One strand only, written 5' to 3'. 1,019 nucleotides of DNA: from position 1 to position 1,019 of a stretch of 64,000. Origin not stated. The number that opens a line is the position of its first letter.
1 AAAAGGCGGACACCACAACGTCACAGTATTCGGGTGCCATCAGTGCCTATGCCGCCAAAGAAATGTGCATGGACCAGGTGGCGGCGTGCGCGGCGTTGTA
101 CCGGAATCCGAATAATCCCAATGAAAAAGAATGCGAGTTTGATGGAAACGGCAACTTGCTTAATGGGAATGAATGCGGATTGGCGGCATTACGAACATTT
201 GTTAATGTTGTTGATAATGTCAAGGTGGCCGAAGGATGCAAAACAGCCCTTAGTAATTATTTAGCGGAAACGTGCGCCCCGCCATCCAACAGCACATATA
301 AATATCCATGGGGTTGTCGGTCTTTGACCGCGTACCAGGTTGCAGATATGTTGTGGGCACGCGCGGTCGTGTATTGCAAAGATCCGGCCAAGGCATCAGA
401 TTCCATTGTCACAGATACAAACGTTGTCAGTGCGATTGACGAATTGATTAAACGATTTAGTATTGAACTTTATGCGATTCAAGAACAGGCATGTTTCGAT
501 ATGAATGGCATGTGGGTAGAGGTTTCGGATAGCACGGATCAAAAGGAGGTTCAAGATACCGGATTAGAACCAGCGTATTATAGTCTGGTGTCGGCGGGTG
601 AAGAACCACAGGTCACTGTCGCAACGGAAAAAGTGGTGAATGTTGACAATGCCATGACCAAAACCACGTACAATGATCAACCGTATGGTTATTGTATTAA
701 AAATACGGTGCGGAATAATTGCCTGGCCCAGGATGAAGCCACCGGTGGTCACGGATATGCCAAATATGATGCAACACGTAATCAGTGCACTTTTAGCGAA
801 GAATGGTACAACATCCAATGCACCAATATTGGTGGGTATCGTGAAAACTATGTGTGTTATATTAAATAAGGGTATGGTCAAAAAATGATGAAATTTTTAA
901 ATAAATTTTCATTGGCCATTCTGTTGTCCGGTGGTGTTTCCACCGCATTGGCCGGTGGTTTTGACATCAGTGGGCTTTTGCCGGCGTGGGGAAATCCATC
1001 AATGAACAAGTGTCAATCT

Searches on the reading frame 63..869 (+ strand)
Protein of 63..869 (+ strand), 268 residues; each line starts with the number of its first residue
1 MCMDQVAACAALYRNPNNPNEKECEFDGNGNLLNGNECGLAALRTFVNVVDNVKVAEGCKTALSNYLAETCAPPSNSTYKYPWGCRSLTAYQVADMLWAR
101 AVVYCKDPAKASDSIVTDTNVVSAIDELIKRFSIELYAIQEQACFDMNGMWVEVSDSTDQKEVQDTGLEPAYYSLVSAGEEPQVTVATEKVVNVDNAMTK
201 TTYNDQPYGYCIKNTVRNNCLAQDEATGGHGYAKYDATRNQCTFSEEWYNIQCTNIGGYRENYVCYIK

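Call 87: find_encoding_contigs(protein=window:63-869:+, flank=10000, max_places=2)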
Protein window:63-869:+ (268 aa): no gene with exactly this product is on record in the collection.
